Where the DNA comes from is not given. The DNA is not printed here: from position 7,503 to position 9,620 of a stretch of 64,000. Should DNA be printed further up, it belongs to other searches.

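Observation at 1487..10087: phnW-less, TonB-fed phosphonate-type catabolic cluster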

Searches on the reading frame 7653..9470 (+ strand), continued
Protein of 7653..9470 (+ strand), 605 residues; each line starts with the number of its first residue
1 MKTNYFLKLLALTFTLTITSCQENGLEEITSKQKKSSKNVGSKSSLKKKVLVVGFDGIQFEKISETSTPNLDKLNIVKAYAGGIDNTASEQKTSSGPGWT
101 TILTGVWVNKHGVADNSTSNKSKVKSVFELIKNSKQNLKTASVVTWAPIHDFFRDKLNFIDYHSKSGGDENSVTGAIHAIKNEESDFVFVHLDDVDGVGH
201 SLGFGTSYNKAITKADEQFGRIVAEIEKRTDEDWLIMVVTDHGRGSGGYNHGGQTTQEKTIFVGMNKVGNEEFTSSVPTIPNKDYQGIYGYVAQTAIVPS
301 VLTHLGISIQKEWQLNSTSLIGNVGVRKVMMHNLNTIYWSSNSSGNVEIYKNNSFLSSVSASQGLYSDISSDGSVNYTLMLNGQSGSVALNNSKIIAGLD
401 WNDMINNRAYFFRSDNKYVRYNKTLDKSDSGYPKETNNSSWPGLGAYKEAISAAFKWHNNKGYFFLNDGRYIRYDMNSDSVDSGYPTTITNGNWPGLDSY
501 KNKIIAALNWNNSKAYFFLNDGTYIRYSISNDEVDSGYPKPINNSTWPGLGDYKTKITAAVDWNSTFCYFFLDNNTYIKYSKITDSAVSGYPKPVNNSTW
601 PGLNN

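Call 35: find_homologous_proteins(query=window:7653-9470:+)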
Query window:7653-9470:+ (605 aa): 161 proteins with E <= 0.001 among 8000 candidates; the best 120 are listed.
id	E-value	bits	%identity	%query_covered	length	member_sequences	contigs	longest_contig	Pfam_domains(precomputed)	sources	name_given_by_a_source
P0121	0.0e+0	1333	97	100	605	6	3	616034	PF01676.24,PF01663.28,PF00045.25,PF00884.29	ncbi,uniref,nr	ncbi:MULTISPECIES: alkaline phosphatase family protein [unclassified Tenacibaculum]|uniref:alkaline 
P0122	0.0e+0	1089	78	100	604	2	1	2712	PF01676.24,PF01663.28,PF00045.25,PF00884.29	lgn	-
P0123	0.0e+0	1088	78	100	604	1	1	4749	PF01676.24,PF01663.28,PF00045.25,PF00884.29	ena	-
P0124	0.0e+0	1086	77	100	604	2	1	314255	PF01676.24,PF01663.28,PF00045.25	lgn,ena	-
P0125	0.0e+0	1086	78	100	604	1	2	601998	PF01676.24,PF01663.28,PF00045.25,PF00884.29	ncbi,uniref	ncbi:hemopexin repeat-containing protein [Tenacibaculum sp.]|uniref:hemopexin repeat-containing prot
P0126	0.0e+0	1072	76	100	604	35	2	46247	PF01676.24,PF01663.28,PF00045.25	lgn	-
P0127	0.0e+0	1060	76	100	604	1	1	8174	PF01676.24,PF01663.28,PF00045.25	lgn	-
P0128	0.0e+0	1058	77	100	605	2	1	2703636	PF01676.24,PF01663.28,PF00045.25,PF00884.29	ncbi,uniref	ncbi:hemopexin repeat-containing protein [Tenacibaculum salmonis]|uniref:hemopexin repeat-containing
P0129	0.0e+0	1024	75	100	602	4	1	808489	PF01676.24,PF01663.28,PF00045.25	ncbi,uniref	ncbi:hemopexin repeat-containing protein [Pseudotenacibaculum haliotis]|uniref:Hemopexin repeat-cont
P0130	5.4e-295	998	72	100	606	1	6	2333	PF01676.24,PF01663.28,PF00045.25,PF00884.29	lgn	-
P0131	1.2e-274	931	67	100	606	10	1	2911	PF01676.24,PF01663.28,PF00045.25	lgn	-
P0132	9.2e-261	885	63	100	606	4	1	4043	PF01676.24,PF01663.28,PF00045.25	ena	-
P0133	6.5e-259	879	62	100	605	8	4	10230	PF01676.24,PF01663.28,PF00045.25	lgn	-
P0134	7.8e-252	856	61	100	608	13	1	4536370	PF01676.24,PF01663.28,PF00045.25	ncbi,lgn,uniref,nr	ncbi:hypothetical protein CXF68_13445 [Tenacibaculum sp. Bg11-29]|uniref:hemopexin repeat-containing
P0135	5.6e-236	803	57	100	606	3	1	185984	PF01676.24,PF01663.28,PF00045.25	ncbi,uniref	ncbi:Metalloenzyme domain-containing protein [Tenacibaculum sp. 190524A02b]|uniref:Metalloenzyme dom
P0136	2.3e-234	798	58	99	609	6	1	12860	PF01676.24,PF01663.28,PF00045.25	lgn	-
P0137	2.2e-230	785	57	100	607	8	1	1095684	PF01676.24,PF01663.28,PF00045.25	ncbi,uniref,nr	ncbi:hemopexin repeat-containing protein [Aquimarina megaterium]|uniref:hemopexin repeat-containing 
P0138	5.1e-228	777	57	98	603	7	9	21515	PF01676.24,PF01663.28,PF00045.25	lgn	-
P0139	1.0e-227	776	57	100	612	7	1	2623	PF01676.24,PF01663.28,PF00045.25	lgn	-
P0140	6.8e-223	760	54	100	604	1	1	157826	PF01676.24,PF01663.28,PF00045.25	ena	-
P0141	3.9e-222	758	54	100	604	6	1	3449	PF01676.24,PF01663.28,PF00045.25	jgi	jgi:hypothetical protein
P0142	1.1e-219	750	56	99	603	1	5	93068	PF01676.24,PF01663.28,PF00045.25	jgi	-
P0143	3.5e-217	741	55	100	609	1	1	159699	PF01676.24,PF01663.28,PF00045.25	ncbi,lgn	-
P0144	4.9e-215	734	52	100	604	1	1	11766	PF01676.24,PF01663.28,PF00045.25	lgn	-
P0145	6.4e-213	727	54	100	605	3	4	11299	PF01676.24,PF01663.28,PF00045.25,PF00884.29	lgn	-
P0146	2.9e-211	722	57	91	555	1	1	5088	PF01676.24,PF01663.28,PF00045.25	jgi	-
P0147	2.7e-208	712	53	100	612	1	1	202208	PF01676.24,PF01663.28,PF00045.25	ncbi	-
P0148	1.0e-201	690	54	95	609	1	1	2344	PF01676.24,PF01663.28,PF00045.25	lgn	-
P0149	2.5e-198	679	51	99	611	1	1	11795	PF01676.24,PF01663.28,PF00045.25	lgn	-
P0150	1.4e-190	653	51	96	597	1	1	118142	PF01676.24,PF01663.28,PF00045.25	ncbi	-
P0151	7.6e-178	611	45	100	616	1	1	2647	PF01676.24,PF01663.28,PF00045.25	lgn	-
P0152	1.9e-177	610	49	92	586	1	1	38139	PF01676.24,PF01663.28,PF00045.25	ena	-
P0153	1.8e-175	604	49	92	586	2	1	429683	PF01676.24,PF01663.28,PF00045.25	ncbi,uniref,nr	ncbi:hemopexin repeat-containing protein [Microbulbifer sp. CAU 1566]|uniref:alkaline phosphatase fa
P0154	3.4e-175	603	49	93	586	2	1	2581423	PF01676.24,PF01663.28,PF00045.25,PF00884.29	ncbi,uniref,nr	ncbi:alkaline phosphatase family protein [Microbulbifer pacificus]|uniref:alkaline phosphatase famil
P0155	7.4e-175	602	50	94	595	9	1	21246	PF01676.24,PF01663.28,PF00045.25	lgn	-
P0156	1.7e-174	600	50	92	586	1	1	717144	PF01676.24,PF01663.28,PF00045.25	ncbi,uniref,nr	ncbi:alkaline phosphatase family protein [Microbulbifer variabilis]|uniref:alkaline phosphatase fami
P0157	3.9e-174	599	46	99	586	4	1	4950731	PF01676.24,PF01663.28,PF00045.25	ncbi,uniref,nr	ncbi:alkaline phosphatase family protein [Microbulbifer sp. GL-2]|uniref:hemopexin repeat-containing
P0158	1.7e-172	594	49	92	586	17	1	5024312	PF01676.24,PF01663.28,PF00045.25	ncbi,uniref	ncbi:hemopexin repeat-containing protein [Microbulbifer sp. SSSA007]|uniref:hemopexin repeat-contain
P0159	3.6e-172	593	45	93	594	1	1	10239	PF01676.24,PF01663.28,PF00045.25,PF00884.29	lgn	-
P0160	1.7e-171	590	49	93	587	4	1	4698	PF01676.24,PF01663.28,PF00045.25,PF00884.29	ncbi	-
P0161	3.2e-171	590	48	92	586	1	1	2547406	PF01676.24,PF01663.28,PF00045.25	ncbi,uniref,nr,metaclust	ncbi:alkaline phosphatase family protein [Microbulbifer sp. Q7]|uniref:alkaline phosphatase family p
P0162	3.4e-171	589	48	94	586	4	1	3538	PF01676.24,PF01663.28,PF00045.25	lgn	-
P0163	3.4e-171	589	48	92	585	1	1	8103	PF01676.24,PF01663.28,PF00045.25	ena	-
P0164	1.9e-170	587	48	92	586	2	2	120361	PF01676.24,PF01663.28,PF00045.25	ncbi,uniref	ncbi:alkaline phosphatase family protein [Microbulbifer echini]|uniref:Alkaline phosphatase family p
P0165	2.0e-169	584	48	93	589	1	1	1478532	PF01676.24,PF01663.28,PF00045.25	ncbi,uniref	ncbi:hemopexin repeat-containing protein [Litoribacillus peritrichatus]|uniref:Metalloenzyme domain-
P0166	2.4e-169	583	48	93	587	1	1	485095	PF01676.24,PF01663.28,PF00045.25,PF00884.29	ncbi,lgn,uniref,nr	ncbi:alkaline phosphatase family protein [Litoribrevibacter albus]|uniref:Metalloenzyme domain-conta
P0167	4.8e-169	582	49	94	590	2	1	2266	PF01676.24,PF01663.28,PF00045.25,PF00884.29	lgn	-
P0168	1.7e-167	577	48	92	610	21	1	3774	PF01676.24,PF01663.28,PF00045.25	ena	-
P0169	5.4e-167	576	49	94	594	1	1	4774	PF01676.24,PF01663.28,PF00045.25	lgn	-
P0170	7.1e-167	575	46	93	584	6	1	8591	PF01676.24,PF01663.28,PF00045.25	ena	-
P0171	1.1e-166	575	47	95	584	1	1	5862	PF01676.24,PF01663.28,PF00045.25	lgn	-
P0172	5.0e-166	572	48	94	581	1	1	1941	PF01676.24,PF01663.28,PF00045.25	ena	-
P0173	1.4e-165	571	45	100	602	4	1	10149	PF01676.24,PF01663.28,PF00045.25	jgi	-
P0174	2.0e-165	570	48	92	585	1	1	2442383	PF01676.24,PF01663.28,PF00045.25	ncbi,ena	-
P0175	2.1e-165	570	48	92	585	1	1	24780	PF01676.24,PF01663.28,PF00045.25,PF00884.29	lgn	-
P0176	3.4e-165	570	45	98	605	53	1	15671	PF01676.24,PF01663.28,PF00045.25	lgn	-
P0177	2.7e-164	567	46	92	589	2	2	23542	PF01676.24,PF01663.28,PF00045.25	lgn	-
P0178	9.5e-164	565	47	93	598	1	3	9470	PF01676.24,PF01663.28,PF00045.25,PF00884.29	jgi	jgi:hypothetical protein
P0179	1.6e-163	564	47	92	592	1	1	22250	PF01676.24,PF01663.28,PF00045.25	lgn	-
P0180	6.7e-163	562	43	93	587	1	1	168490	PF01676.24,PF01663.28,PF00045.25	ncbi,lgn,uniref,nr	ncbi:hypothetical protein HNQ59_001787 [Chitinivorax tropicus]|uniref:Metalloenzyme domain-containin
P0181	7.4e-163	562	47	92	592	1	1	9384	PF01676.24,PF01663.28,PF00045.25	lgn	-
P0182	1.0e-162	561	47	92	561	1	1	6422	PF01676.24,PF01663.28,PF00045.25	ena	-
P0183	4.1e-162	559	45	94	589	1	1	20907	PF01676.24,PF01663.28,PF00045.25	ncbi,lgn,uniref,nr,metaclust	ncbi:alkaline phosphatase family protein [Hahella ganghwensis]|uniref:alkaline phosphatase family pr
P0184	8.9e-162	558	46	92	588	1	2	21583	PF01676.24,PF01663.28,PF00045.25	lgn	-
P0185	5.5e-161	556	45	92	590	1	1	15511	PF01676.24,PF01663.28,PF00045.25,PF00884.29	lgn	-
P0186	8.5e-161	555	47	92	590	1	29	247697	PF01676.24,PF01663.28,PF00045.25,PF00884.29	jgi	jgi:hypothetical protein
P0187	2.4e-160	554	47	92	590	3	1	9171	PF01676.24,PF01663.28,PF00045.25,PF00884.29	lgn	-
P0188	3.7e-160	553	43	99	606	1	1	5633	PF01676.24,PF01663.28,PF00045.25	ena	-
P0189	4.2e-160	553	45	92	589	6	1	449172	PF01676.24,PF01663.28,PF00045.25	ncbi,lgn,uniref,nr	ncbi:hemopexin repeat-containing protein [Hahella sp. CR1]|uniref:hemopexin repeat-containing protei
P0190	8.2e-160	552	46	92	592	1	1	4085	PF01676.24,PF01663.28,PF00045.25,PF00884.29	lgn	-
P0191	9.9e-160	552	46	92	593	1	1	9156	PF01676.24,PF01663.28,PF00045.25,PF00884.29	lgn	-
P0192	1.0e-159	552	44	94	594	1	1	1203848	PF01676.24,PF01663.28,PF00045.25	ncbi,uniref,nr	ncbi:alkaline phosphatase family protein [Arenibacter algicola]|uniref:alkaline phosphatase family p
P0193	1.1e-159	551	45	93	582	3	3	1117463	PF01676.24,PF01663.28,PF00045.25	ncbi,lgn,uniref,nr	ncbi:alkaline phosphatase family protein [Pseudoalteromonas sp. McH1-7]|uniref:alkaline phosphatase 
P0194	1.1e-159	551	44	98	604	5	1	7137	PF01676.24,PF01663.28,PF00045.25,PF00884.29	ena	-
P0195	5.3e-159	549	45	93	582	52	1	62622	PF01676.24,PF01663.28,PF00045.25,PF00884.29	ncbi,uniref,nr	ncbi:hypothetical protein EXT48_18355 [Pseudoalteromonas sp. CO348]|uniref:hemopexin repeat-containi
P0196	1.4e-158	548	44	92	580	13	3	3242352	PF01676.24,PF01663.28,PF00045.25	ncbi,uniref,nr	ncbi:hemopexin repeat-containing protein [Vibrio proteolyticus]|uniref:Metalloenzyme domain-containi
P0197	2.5e-158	547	44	99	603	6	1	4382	PF01676.24,PF01663.28,PF00045.25,PF00884.29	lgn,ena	-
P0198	7.4e-158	545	43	92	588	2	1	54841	PF01676.24,PF01663.28,PF00045.25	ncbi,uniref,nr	ncbi:alkaline phosphatase family protein [Parachitinimonas caeni]|uniref:Alkaline phosphatase family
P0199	1.5e-157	544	46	92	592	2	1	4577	PF01676.24,PF01663.28,PF00045.25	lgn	-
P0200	2.8e-157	544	45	93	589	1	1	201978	PF01676.24,PF01663.28,PF00045.25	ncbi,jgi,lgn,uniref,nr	ncbi:phosphoglycerate mutase [Andreprevotia lacus DSM 23236]|jgi:hypothetical protein|uniref:Phospho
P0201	3.0e-157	543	45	93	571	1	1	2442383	PF01676.24,PF01663.28,PF00045.25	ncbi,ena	-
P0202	6.9e-157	542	45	92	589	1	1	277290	PF01676.24,PF01663.28,PF00045.25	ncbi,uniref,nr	ncbi:hypothetical protein BTA51_13845 [Hahella sp. CCB-MM4]|uniref:hemopexin repeat-containing prote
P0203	9.1e-157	542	44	93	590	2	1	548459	PF01676.24,PF01663.28,PF00045.25,PF00884.29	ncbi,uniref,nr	ncbi:hemopexin repeat-containing protein [Chitinimonas viridis]|uniref:Hemopexin repeat-containing p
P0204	1.1e-156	542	42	98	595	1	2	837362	PF01676.24,PF01663.28,PF00045.25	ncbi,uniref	ncbi:alkaline phosphatase family protein [Sphingobacterium kitahiroshimense]|uniref:Alkaline phospha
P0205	2.5e-155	537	45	92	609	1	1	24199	PF01676.24,PF01663.28,PF00045.25,PF00884.29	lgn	-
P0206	4.3e-155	536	45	92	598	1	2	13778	PF01676.24,PF01663.28,PF00045.25,PF00884.29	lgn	-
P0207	9.6e-155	535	43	94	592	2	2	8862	PF01676.24,PF01663.28,PF00045.25,PF00884.29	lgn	-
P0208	9.5e-154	532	45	92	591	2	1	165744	PF01676.24,PF01663.28,PF00045.25,PF00884.29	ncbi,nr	ncbi:MAG: alkaline phosphatase family protein [Oleispira sp.]|nr:alkaline phosphatase family protein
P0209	1.6e-153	531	44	92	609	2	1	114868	PF01676.24,PF01663.28,PF00045.25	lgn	-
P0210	7.9e-153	529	45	92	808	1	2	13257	PF01676.24,PF01663.28,PF00045.25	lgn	-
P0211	2.1e-151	524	43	92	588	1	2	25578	PF01676.24,PF01663.28,PF00045.25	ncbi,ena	-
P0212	2.9e-151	524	44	92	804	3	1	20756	PF01676.24,PF01663.28,PF00045.25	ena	-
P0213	2.3e-150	521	42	92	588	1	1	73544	PF01676.24,PF01663.28,PF00045.25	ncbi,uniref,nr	ncbi:alkaline phosphatase family protein [Chitinivorax sp. B]|uniref:alkaline phosphatase family pro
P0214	2.0e-149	518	43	92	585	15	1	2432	PF01676.24,PF01663.28,PF00045.25,PF00884.29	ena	-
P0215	3.6e-149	517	44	93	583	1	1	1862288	PF01676.24,PF01663.28,PF00045.25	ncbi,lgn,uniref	ncbi:hemopexin repeat-containing protein [Parasalinivibrio latis]|uniref:hemopexin repeat-containing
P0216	6.4e-145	503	40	93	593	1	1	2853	PF01676.24,PF01663.28,PF00045.25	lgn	-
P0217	7.2e-137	476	48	69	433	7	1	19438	PF01663.28,PF00045.25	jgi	jgi:hypothetical protein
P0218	6.1e-136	473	46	82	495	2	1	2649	PF01676.24,PF01663.28,PF00045.25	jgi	jgi:hypothetical protein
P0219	1.0e-133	466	40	93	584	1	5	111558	PF01676.24,PF01663.28,PF00045.25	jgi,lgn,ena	jgi:hypothetical protein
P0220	4.3e-131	457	39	92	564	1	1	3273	PF01676.24,PF01663.28,PF00045.25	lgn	-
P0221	8.8e-122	426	39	92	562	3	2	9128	PF01676.24,PF01663.28,PF00045.25,PF00884.29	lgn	-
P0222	1.8e-90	323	50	53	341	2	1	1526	PF01676.24,PF01663.28,PF00884.29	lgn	-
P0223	1.6e-87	313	52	53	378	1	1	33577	PF01676.24,PF01663.28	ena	-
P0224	6.7e-77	278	45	47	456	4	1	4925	PF01676.24,PF01663.28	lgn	-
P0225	7.9e-76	275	41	39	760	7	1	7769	PF14521.13,PF02102.22,PF00045.25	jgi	jgi:hypothetical protein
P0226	7.7e-75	271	37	63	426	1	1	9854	PF01676.24,PF01663.28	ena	-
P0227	7.8e-75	271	43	48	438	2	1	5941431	PF01676.24,PF01663.28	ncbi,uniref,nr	ncbi:alkaline phosphatase [Zooshikella ganghwensis]|uniref:Alkaline phosphatase n=2 Tax=Zooshikella 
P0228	1.8e-74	270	41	40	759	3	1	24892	PF14521.13,PF00045.25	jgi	-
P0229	7.8e-73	265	46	47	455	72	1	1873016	PF01676.24,PF01663.28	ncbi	ncbi:alkaline phosphatase family protein [Vibrio coralliilyticus]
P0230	2.6e-68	250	36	56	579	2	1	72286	PF01676.24,PF01663.28,PF00884.29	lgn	-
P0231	3.6e-66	243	38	56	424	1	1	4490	PF01676.24,PF01663.28,PF00884.29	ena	-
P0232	6.1e-66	242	38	56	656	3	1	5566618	PF13385.14,PF01676.24,PF01663.28,PF00884.29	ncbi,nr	ncbi:concanavalin A-like lectin/glucanase superfamily protein [Collimonas sp. PA-H2]|nr:concanavalin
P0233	4.8e-65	239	36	63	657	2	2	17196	PF07953.21,PF13385.14,PF01676.24,PF01663.28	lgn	-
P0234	1.3e-64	238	38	56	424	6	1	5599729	PF01676.24,PF01663.28,PF00884.29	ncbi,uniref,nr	ncbi:alkaline phosphatase family protein [Collimonas fungivorans]|uniref:alkaline phosphatase family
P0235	1.8e-64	237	42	47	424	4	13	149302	PF01676.24,PF01663.28,PF00884.29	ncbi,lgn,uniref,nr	ncbi:alkaline phosphatase family protein [Collimonas pratensis]|uniref:alkaline phosphatase family p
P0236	2.2e-64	237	38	56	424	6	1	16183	PF01676.24,PF01663.28,PF00884.29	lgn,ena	-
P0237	2.9e-64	236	38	56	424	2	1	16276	PF01676.24,PF01663.28,PF00884.29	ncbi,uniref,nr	ncbi:MAG: protein containing hemopexin repeat [Collimonas fungivorans]|uniref:alkaline phosphatase f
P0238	4.2e-64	236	38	56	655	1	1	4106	PF07953.21,PF13385.14,PF01676.24,PF01663.28,PF00884.29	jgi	jgi:hypothetical protein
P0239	5.2e-64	236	38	56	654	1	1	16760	PF07953.21,PF13385.14,PF01676.24,PF01663.28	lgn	-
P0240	7.5e-64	235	38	55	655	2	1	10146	PF13385.14,PF01676.24,PF01663.28,PF00884.29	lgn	-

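Call 36: find_encoding_contigs(protein=P0154, flank=8000, max_places=2)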
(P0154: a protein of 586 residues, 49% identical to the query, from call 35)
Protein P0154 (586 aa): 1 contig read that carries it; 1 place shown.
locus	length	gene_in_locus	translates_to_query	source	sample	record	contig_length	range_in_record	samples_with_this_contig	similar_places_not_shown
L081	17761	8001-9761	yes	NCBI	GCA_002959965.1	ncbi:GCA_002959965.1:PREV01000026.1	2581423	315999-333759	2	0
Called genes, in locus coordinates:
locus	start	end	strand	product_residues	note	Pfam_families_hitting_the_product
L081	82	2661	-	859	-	PF07715:Plug, PF00593:TonB_dep_Rec_b-barrel, PF14905:OMP_b-brl_3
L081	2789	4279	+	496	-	PF18943:DUF5690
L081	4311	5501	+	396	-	PF01266:DAO, PF07992:Pyr_redox_2 (faint)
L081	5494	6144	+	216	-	PF01966:HD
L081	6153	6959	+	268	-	PF00702:Hydrolase, PF13419:HAD_2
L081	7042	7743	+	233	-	PF00392:GntR, PF07702:UTRA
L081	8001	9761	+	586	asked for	PF00884:Sulfatase (weak), PF01676:Metalloenzyme, PF01663:Phosphodiest, PF00045:Hemopexin (faint)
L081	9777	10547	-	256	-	PF05673:DUF815, PF13191:AAA_16 (weak)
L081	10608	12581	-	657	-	PF01276:OKR_DC_1, PF00155:Aminotran_1_2 (weak), PF00266:Aminotran_5 (weak), PF01212:Beta_elim_lyase (weak), PF03711:OKR_DC_1_C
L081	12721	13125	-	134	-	PF00293:NUDIX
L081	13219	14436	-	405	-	PF02253:PLA1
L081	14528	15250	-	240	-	-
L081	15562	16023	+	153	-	PF01957:NfeD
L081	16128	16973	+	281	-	PF01145:Band_7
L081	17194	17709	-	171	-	PF13302:Acetyltransf_3 (weak), PF00583:Acetyltransf_1, PF13673:Acetyltransf_10 (weak), PF13508:Acetyltransf_7, PF08445:FR47 (faint)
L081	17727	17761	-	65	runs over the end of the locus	-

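Call 37: find_encoding_contigs(protein=P0196, flank=8000, max_places=2)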
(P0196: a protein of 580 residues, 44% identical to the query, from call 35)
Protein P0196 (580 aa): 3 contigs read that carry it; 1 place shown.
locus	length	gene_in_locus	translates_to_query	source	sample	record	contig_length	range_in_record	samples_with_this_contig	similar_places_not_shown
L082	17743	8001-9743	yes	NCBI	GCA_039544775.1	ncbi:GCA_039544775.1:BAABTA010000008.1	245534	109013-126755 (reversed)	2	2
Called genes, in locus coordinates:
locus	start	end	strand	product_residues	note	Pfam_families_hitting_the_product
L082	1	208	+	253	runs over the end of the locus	-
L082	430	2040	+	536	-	PF00496:SBP_bac_5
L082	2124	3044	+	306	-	PF19300:BPD_transp_1_N (weak), PF00528:BPD_transp_1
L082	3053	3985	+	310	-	PF12911:OppC_N, PF00528:BPD_transp_1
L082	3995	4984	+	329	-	PF00005:ABC_tran, PF13304:AAA_21 (weak), PF08352:oligo_HPY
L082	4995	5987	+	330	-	PF00005:ABC_tran, PF13304:AAA_21 (faint), PF08352:oligo_HPY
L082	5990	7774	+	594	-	PF01321:Creatinase_N, PF16189:Creatinase_N_2, PF00557:Peptidase_M24, PF16188:Peptidase_M24_C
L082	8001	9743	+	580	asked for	PF01676:Metalloenzyme, PF01663:Phosphodiest, PF00045:Hemopexin (weak)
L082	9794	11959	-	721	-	PF08453:Peptidase_M9_N, PF01752:Peptidase_M9, PF04151:PPC (weak)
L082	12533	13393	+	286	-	PF00763:THF_DHG_CYH, PF02882:THF_DHG_CYH_C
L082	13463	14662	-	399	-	PF01773:Nucleos_tra2_N, PF07670:Gate, PF07662:Nucleos_tra2_C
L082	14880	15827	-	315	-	PF00126:HTH_1, PF03466:LysR_substrate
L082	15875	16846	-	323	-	PF13406:SLT_2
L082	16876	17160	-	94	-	PF05166:YcgL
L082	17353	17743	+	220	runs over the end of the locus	PF05209:MinC_N, PF03775:MinC_C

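Call 38: find_encoding_contigs(protein=P0137, flank=8000, max_places=2)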
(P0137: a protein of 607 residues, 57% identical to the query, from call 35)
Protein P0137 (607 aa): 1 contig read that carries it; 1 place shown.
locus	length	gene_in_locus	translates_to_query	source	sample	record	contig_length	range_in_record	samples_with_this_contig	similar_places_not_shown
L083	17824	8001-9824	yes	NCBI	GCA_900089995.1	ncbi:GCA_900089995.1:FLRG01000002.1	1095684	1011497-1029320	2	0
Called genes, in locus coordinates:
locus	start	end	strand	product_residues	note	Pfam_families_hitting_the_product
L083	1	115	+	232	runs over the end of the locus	PF00027:cNMP_binding, PF13545:HTH_Crp_2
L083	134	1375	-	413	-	PF00999:Na_H_Exchanger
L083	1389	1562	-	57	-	-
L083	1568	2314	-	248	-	-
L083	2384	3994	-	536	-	PF00355:Rieske, PF01070:FMN_dh (faint), PF01645:Glu_synthase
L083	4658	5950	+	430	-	PF18943:DUF5690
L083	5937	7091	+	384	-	PF01266:DAO, PF07992:Pyr_redox_2 (faint), PF12831:FAD_oxidored (weak)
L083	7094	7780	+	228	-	PF00702:Hydrolase, PF13419:HAD_2, PF13242:Hydrolase_like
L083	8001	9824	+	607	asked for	PF01676:Metalloenzyme, PF01663:Phosphodiest (weak), PF00045:Hemopexin (weak)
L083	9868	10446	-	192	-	PF01381:HTH_3, PF12844:HTH_19, PF13560:HTH_31, PF07883:Cupin_2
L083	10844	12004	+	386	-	PF20510:HgmA_N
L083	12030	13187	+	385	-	PF13669:Glyoxalase_4 (faint), PF00903:Glyoxalase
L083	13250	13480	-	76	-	PF13459:Fer4_15, PF13370:Fer4_13, PF12838:Fer4_7 (weak)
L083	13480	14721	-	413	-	PF01136:Peptidase_U32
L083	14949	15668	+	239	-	PF13505:OMP_b-brl, PF03922:OmpW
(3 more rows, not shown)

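Call 39: find_encoding_contigs(protein=P0189, flank=8000, max_places=1)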
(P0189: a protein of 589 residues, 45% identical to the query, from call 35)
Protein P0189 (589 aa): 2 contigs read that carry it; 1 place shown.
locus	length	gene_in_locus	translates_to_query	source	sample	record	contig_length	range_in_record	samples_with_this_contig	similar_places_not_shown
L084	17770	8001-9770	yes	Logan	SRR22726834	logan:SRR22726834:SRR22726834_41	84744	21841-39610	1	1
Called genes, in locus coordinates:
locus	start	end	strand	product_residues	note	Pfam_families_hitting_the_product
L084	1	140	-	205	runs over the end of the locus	PF00440:TetR_N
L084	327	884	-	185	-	-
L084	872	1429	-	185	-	-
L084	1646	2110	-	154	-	PF05932:CesT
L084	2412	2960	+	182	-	PF03640:Lipoprotein_15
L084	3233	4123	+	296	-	PF00353:HemolysinCabind (weak)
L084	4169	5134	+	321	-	-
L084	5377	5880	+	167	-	PF03640:Lipoprotein_15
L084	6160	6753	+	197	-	PF04542:Sigma70_r2, PF08281:Sigma70_r4_2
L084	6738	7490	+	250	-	PF10099:RskA_C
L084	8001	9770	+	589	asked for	PF01663:Phosphodiest (weak), PF01676:Metalloenzyme, PF01663:Phosphodiest, PF00045:Hemopexin (weak)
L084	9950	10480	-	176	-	-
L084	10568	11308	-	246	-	-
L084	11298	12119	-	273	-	-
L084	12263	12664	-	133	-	-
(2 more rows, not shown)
